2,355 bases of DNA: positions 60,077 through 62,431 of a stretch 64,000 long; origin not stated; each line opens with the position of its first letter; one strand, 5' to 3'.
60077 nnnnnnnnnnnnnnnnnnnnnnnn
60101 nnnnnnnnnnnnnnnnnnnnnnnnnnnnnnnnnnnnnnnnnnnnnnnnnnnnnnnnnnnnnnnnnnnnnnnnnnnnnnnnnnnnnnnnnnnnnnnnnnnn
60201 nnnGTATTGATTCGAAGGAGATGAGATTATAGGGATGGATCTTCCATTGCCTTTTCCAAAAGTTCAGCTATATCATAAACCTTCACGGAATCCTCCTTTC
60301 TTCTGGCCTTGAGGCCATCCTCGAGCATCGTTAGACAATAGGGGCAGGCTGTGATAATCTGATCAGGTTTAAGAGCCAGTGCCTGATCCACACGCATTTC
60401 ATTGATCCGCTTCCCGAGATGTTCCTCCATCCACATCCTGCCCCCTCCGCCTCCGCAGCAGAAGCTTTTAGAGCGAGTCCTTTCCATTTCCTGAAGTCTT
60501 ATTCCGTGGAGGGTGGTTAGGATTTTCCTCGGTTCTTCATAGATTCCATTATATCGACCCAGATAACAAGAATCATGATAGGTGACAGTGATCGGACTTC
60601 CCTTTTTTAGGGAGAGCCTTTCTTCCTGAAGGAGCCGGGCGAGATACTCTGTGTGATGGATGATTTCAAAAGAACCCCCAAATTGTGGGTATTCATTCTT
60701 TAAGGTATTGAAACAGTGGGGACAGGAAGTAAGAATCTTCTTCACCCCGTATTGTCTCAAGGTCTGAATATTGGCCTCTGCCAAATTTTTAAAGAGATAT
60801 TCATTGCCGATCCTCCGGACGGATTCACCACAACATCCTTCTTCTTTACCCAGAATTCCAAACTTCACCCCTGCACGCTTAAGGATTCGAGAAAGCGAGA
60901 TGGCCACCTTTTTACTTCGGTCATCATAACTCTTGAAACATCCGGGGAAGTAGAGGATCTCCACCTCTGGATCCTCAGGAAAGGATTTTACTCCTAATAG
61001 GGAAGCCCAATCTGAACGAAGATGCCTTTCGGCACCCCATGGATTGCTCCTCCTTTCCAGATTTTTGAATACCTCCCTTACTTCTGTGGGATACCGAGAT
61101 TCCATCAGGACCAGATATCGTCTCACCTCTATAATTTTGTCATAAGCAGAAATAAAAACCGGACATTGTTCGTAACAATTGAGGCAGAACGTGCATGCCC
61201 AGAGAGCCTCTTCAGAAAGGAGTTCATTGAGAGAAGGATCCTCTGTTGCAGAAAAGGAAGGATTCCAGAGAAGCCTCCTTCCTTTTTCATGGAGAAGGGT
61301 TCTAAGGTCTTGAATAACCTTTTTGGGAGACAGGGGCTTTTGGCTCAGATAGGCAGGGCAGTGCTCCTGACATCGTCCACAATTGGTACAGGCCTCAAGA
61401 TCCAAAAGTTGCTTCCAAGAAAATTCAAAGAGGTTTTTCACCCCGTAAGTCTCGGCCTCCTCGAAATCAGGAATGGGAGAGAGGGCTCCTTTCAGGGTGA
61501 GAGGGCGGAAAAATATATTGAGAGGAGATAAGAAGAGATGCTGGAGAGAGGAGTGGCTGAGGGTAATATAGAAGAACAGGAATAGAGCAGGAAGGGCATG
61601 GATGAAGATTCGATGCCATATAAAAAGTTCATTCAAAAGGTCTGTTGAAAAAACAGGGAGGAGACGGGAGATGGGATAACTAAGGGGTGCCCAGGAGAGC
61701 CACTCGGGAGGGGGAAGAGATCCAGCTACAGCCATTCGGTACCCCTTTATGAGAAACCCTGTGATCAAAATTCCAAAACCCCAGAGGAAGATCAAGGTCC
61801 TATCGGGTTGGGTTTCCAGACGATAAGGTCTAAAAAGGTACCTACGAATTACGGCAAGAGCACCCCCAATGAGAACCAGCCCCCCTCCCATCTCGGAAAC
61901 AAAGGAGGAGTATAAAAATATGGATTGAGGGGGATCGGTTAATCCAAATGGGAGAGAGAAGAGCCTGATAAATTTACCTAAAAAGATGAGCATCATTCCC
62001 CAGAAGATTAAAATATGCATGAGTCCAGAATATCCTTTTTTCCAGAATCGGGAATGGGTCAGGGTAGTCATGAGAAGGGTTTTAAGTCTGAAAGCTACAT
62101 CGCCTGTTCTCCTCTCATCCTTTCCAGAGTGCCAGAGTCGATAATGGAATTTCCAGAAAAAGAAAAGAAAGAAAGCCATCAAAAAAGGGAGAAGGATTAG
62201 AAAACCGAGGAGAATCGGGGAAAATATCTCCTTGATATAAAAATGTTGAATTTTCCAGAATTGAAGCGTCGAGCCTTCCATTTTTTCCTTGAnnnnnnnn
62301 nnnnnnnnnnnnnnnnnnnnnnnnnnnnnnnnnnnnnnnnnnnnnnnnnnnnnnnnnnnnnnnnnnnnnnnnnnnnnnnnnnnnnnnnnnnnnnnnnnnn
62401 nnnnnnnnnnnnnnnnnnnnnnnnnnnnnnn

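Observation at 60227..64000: Hmc/Dsr-like membrane redox module with a fused HdrE-HdrD-type oxidoreductase (DUF224-type), possibly the membrane partner of the ETF system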

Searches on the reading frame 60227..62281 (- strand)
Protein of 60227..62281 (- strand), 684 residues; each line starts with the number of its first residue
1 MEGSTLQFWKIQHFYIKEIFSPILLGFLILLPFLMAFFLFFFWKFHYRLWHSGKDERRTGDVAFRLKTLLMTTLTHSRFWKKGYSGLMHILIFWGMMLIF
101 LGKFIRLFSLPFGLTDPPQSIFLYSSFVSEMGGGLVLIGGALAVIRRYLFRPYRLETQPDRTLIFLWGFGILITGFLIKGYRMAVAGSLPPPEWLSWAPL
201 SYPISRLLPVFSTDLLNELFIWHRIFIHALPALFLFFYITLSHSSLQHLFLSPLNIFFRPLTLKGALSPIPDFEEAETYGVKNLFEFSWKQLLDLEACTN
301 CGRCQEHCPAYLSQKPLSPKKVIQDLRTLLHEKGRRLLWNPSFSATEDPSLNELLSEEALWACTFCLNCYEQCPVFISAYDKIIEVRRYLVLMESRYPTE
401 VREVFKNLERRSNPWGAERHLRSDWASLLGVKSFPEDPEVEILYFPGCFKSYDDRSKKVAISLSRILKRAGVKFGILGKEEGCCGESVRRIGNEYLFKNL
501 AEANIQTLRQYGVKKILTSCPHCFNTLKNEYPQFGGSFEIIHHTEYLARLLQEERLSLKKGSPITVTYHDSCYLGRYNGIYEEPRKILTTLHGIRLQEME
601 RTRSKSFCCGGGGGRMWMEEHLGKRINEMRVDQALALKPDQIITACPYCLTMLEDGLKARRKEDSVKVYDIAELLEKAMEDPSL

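Call 6: search_protein_families(library=pfam, proteins=[window:60227-62281:-], max_evalue=0.01)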
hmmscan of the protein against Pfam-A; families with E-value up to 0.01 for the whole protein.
window:60227-62281:- (684 aa): 9 families
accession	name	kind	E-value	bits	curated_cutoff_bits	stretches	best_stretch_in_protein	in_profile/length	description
PF02754.22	CCG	-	2.8e-39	133.5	20.6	2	566-653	1-84/85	Cysteine-rich domain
PF13183.11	Fer4_8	-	1.6e-10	41.8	27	1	295-376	2-67/68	4Fe-4S dicluster domain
PF13187.11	Fer4_9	-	2.7e-09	37.3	27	1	297-374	1-48/52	4Fe-4S dicluster domain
PF13237.11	Fer4_10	-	3e-09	37.1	25.5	1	293-374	4-53/53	4Fe-4S dicluster domain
PF12797.12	Fer4_2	-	7e-06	26.1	24.5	1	289-310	1-22/22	4Fe-4S binding domain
PF13534.11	Fer4_17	-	1.9e-05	25.5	22.2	1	297-375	1-58/61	4Fe-4S dicluster domain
PF00037.32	Fer4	-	9.5e-05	22.5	21.1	1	294-310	4-20/24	4Fe-4S binding domain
PF12838.12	Fer4_7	-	0.0027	18.6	27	0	293-310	33-50/52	4Fe-4S dicluster domain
PF12837.12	Fer4_6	-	0.0081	16.5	25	1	294-311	5-22/24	4Fe-4S binding domain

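Call 7: find_encoding_contigs(protein=window:60227-62281:-, flank=10000, max_places=6)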
Protein window:60227-62281:- (684 aa): 2 contigs read that carry it; 2 places shown.
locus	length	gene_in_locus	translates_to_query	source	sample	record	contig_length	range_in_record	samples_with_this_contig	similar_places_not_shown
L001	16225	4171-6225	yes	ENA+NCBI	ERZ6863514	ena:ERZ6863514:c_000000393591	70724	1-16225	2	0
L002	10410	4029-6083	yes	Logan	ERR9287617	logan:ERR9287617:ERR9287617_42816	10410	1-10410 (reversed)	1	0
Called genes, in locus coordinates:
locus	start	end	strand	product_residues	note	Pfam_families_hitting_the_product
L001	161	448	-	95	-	PF08734:GYD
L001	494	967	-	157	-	PF00027:cNMP_binding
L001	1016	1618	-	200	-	PF01590:GAF, PF13185:GAF_2, PF13492:GAF_3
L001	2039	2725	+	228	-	PF12797:Fer4_2 (weak), PF12837:Fer4_6 (faint), PF13237:Fer4_10 (faint), PF12838:Fer4_7 (weak), PF13247:Fer4_11, PF00037:Fer4 (weak), PF12797:Fer4_2 (weak), PF12838:Fer4_7 (weak), +2 more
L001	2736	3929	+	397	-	PF03916:NrfD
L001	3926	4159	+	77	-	-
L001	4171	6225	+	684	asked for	PF12797:Fer4_2 (weak), PF13183:Fer4_8, PF13187:Fer4_9, PF13237:Fer4_10, PF02754:CCG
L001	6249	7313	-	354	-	PF03401:TctC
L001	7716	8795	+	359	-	-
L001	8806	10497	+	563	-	PF00501:AMP-binding, PF13193:AMP-binding_C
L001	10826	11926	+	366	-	PF03480:DctP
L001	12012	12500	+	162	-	PF04290:DctQ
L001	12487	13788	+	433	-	PF06808:DctM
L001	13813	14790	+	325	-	PF00941:FAD_binding_5, PF03450:CO_deh_flav_C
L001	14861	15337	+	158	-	PF00111:Fer2, PF13085:Fer2_3 (weak), PF01799:Fer2_2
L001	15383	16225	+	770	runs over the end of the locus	PF01315:Ald_Xan_dh_C, PF02738:MoCoBD_1, PF20256:MoCoBD_2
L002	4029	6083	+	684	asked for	PF12797:Fer4_2 (weak), PF13183:Fer4_8, PF13187:Fer4_9, PF13237:Fer4_10, PF02754:CCG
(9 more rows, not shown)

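Call 8: search_protein_families(library=ncbifam, proteins=[window:60227-62281:-], max_evalue=0.01)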
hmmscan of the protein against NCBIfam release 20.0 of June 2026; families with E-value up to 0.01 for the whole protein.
window:60227-62281:- (684 aa): 26 families (the best 25 are shown)
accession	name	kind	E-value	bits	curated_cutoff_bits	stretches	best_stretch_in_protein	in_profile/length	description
NF004898.0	PRK06259.1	equivalog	7.9e-56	189.7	385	1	357-678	182-487/488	fumarate reductase (CoM/CoB) subunit TfrB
NF045670.1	quin_L_LdhH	equivalog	1.9e-34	119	800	1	296-675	354-705/706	L-lactate dehydrogenase (quinone) large subunit LdhH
NF045663.1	diclust_near_Sec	equivalog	1.3e-24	86.3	530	1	361-653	353-618/759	pyridine nucleotide-disulfide oxidoreductase/dicluster-binding protein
NF008369.0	PRK11168.1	equivalog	1.5e-23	83.4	278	1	409-656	138-383/401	anaerobic glycerol-3-phosphate dehydrogenase subunit C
NF045724.1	ferredox_TmcB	equivalog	3.2e-19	68.8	735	2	465-663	209-414/430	electron transfer complex ferredoxin TmcB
NF045796.1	DsrK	equivalog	6.5e-18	64.6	400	1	497-627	246-385/453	sulfate reduction electron transfer complex DsrMKJOP subunit DsrK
NF045711.1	sulf_resp_HmcF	equivalog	4.3e-15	55.5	750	1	516-655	279-427/457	sulfate respiration complex iron-sulfur protein HmcF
TIGR03379.1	glycerol3P_GlpC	equivalog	2.2e-12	46.4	279.9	1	441-654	163-378/397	anaerobic glycerol-3-phosphate dehydrogenase subunit GlpC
NF008434.0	PRK11274.1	equivalog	1.9e-10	40.3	333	1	442-658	170-393/409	glycolate oxidase subunit GlcF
TIGR03290.1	CoB_CoM_SS_C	equivalog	5.8e-10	39.3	160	1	352-390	37-75/144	CoB--CoM heterodisulfide reductase subunit C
NF004616.0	PRK05950.1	subfamily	1.1e-07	31.3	228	1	290-391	141-234/238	succinate dehydrogenase iron-sulfur subunit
NF038018.1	qmoC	equivalog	8.7e-07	28.7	300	1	31-184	158-319/360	quinone-interacting membrane-bound oxidoreductase complex subunit QmoC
TIGR00384.1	dhsB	subfamily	9.1e-07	28.6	88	1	290-386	134-221/222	succinate dehydrogenase and fumarate reductase iron-sulfur protein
NF009226.0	PRK12576.1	equivalog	2.6e-06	27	344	1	288-395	146-242/317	succinate dehydrogenase/fumarate reductase iron-sulfur subunit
TIGR03288.1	CoB_CoM_SS_B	equivalog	2.5e-05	23.7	345.15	1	525-657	103-241/290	CoB--CoM heterodisulfide reductase subunit B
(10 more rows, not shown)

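Call 11: find_homologous_proteins(query=window:60227-62281:-, max_evalue=1e-10)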
Query window:60227-62281:- (684 aa): 7798 proteins with E <= 1e-10 among 8000 candidates; the best 120 are listed.
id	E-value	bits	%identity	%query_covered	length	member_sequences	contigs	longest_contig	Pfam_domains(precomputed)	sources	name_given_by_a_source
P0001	0.0e+0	1388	85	100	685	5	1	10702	PF12797.13,PF00037.33,PF02754.22,PF13237.12,PF13183.12,PF13187.12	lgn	-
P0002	0.0e+0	1215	73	100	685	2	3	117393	PF02754.22,PF13237.12,PF13183.12,PF13187.12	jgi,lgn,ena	jgi:Fe-S oxidoreductase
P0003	0.0e+0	1174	73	100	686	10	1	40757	PF12797.13,PF02754.22,PF13237.12,PF13183.12,PF13187.12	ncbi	-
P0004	0.0e+0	1151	71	99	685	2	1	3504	PF12797.13,PF02754.22,PF13237.12,PF13183.12,PF13187.12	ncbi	ncbi:MAG: heterodisulfide reductase-related iron-sulfur binding cluster [Thermodesulfobacteriota bac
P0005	0.0e+0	1102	67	100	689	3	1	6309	PF12797.13,PF02754.22,PF13237.12,PF13183.12,PF13187.12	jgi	-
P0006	0.0e+0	1100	67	100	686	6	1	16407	PF12797.13,PF13484.12,PF02754.22,PF13237.12,PF13183.12,PF13187.12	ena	-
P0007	0.0e+0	1094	67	100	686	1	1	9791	PF12797.13,PF13484.12,PF02754.22,PF13237.12,PF13183.12,PF13187.12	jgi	-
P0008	0.0e+0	1083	66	100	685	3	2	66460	PF12797.13,PF02754.22,PF13237.12,PF13183.12,PF13187.12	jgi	jgi:Fe-S oxidoreductase/nitrate reductase gamma subunit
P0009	0.0e+0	1081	65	100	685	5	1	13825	PF12797.13,PF02754.22,PF13237.12,PF13183.12,PF13187.12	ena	-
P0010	0.0e+0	1076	65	99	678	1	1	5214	PF12797.13,PF02754.22,PF13237.12,PF13183.12,PF13187.12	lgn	-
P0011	0.0e+0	1055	64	99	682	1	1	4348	PF12797.13,PF02754.22,PF13237.12,PF13183.12,PF13187.12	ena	-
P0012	0.0e+0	1055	64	100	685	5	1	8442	PF12797.13,PF02754.22,PF13237.12,PF13183.12,PF13187.12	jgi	-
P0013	0.0e+0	1054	64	100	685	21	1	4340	PF12797.13,PF02754.22,PF13237.12,PF13183.12,PF13187.12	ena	-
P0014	0.0e+0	1052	64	99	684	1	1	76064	PF12797.13,PF02754.22,PF13237.12,PF13183.12,PF13187.12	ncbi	ncbi:MAG: (Fe-S)-binding protein [Thermodesulfobacteriota bacterium]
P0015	0.0e+0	1048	63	100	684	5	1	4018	PF12797.13,PF02754.22,PF13237.12,PF13183.12,PF13187.12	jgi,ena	-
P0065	8.2e-284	961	58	99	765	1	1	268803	PF12797.13,PF02754.22,PF13237.12,PF13183.12,PF13187.12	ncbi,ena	-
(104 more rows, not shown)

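Call 14: find_related_loci(query=A1, collection=genome_contigs, flank=8000)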
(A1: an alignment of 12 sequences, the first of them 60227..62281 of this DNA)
Query A1 (684 aa) in genome_contigs; peptide patterns used: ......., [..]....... (x = any residue, [..] = any of these).
600 stretches matched a pattern (row limit reached: there are more); 598 encode a relative of the query (tblastn E <= 1e-3); the best 80 are kept; 80 distinct loci.
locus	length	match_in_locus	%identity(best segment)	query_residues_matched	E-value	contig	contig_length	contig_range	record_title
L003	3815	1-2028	85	7-683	0e+0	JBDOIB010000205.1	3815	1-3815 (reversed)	MAG: Thermodesulfobacteriota bacterium isolate TC202112_Ori_Bins020 k147_347131, whole genome shotgun sequence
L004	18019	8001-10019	57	7-679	0e+0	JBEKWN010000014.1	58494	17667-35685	MAG: Thermodesulfobacteriota bacterium isolate SPRUCE 629 SPRUCE_629_14, whole genome shotgun sequence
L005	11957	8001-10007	46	8-679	0e+0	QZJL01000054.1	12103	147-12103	MAG: Dehalococcoidia bacterium isolate SURF_40 Ga0104751_1007287, whole genome shotgun sequence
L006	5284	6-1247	66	269-681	0e+0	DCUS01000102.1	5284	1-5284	MAG TPA_asm: Syntrophaceae bacterium UBA2208 UBA2208_contig_41753, whole genome shotgun sequence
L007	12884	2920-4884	44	25-679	0e+0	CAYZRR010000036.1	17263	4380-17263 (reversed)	MAG TPA_asm: uncultured Thermodesulfobacteriota bacterium isolate binchicken_co25_115 genome assembly, contig: k141_1241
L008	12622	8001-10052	43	8-679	0e+0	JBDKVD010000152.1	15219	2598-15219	MAG: Smithella sp. isolate 8_bin.81 c_000000561349, whole genome shotgun sequence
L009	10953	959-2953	43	22-680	0e+0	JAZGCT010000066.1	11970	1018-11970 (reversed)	MAG: Thermoplasmata archaeon isolate SCS3bin.24 SCS3bin.24_66, whole genome shotgun sequence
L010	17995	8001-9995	43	33-683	1e-179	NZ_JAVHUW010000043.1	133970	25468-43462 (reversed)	Candidatus Desulfosporosinus nitrosoreducens strain PR k141_1987, whole genome shotgun sequence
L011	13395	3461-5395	46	30-675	9e-179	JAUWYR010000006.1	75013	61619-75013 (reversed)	MAG: Candidatus Zixiibacteriota bacterium isolate CSMAG_2715 CSMAG_2715_k141_913590_length_75013_cov_12.9965, whole geno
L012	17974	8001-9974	43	33-676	1e-178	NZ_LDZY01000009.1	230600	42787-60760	Desulfosporosinus acididurans strain M1 DEAC_contig000009, whole genome shotgun sequence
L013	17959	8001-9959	41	29-679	8e-171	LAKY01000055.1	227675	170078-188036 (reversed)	Clostridiales bacterium PH28_bin88 ph28_308, whole genome shotgun sequence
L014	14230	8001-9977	42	36-679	7e-170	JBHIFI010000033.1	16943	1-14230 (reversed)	MAG: Thermoplasmata archaeon isolate b1.sp2_bin.58 NODE_724_length_16943_cov_11.909462, whole genome shotgun sequence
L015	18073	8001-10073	42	17-680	3e-178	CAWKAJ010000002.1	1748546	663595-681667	MAG: uncultured Chloroflexia bacterium isolate MFD03726.bin.1.10 genome assembly, contig: contig_31094, whole genome sho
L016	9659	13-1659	47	133-679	4e-165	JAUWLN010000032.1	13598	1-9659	MAG: Dehalococcoidia bacterium isolate CSMAG_2373 CSMAG_2373_k141_772175_length_13598_cov_5.9918, whole genome shotgun s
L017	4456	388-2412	42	22-679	5e-169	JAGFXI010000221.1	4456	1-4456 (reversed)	MAG: Deltaproteobacteria bacterium isolate CTSoil_058 scaffold_38566, whole genome shotgun sequence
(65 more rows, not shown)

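Call 19: find_encoding_contigs(protein=P0002, flank=10000, max_places=1)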
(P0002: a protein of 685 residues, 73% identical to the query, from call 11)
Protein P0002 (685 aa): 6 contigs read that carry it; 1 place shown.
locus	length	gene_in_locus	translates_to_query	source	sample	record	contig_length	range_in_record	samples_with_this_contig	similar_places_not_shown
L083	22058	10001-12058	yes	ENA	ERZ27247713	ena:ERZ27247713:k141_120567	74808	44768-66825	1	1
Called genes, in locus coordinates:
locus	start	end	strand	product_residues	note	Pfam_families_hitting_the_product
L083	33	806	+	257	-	PF01476:LysM (weak)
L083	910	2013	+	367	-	PF12826:HHH_2 (weak), PF14520:HHH_5 (weak), PF02481:DNA_processg_A, PF18306:LDcluster4 (faint), PF17782:WHD_DprA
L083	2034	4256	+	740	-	PF01751:Toprim, PF01131:Topoisom_bac, PF01396:Zn_ribbon_Top1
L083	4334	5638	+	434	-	PF01134:GIDA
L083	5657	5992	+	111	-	-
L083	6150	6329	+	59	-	-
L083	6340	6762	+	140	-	PF06808:DctM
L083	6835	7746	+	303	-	PF01208:URO-D (weak)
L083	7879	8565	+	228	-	PF12797:Fer4_2 (weak), PF12837:Fer4_6 (faint), PF12838:Fer4_7 (weak), PF13247:Fer4_11, PF00037:Fer4 (weak), PF12797:Fer4_2 (weak), PF12838:Fer4_7, PF13187:Fer4_9 (weak), +4 more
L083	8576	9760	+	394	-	PF03916:NrfD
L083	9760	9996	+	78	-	-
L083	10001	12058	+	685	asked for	PF13183:Fer4_8, PF13187:Fer4_9, PF13237:Fer4_10, PF02754:CCG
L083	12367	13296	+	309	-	PF12728:HTH_17, PF12727:PBP_like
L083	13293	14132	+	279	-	PF12849:PBP_like_2, PF13531:SBP_bac_11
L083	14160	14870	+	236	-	PF00528:BPD_transp_1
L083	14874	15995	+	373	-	PF00005:ABC_tran, PF13175:AAA_15 (faint), PF13304:AAA_21 (weak), PF03459:TOBE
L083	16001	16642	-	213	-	PF00691:OmpA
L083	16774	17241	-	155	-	PF03449:GreA_GreB_N, PF01272:GreA_GreB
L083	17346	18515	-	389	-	PF13458:Peripla_BP_6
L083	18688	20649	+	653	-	PF16177:ACAS_N, PF00501:AMP-binding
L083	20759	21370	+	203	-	PF13441:Gly-zipper_YMGG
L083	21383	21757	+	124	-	PF06262:Zincin_1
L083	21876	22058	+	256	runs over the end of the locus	PF23023:Anti-Pycsar_Apyc1, PF00753:Lactamase_B, PF12706:Lactamase_B_2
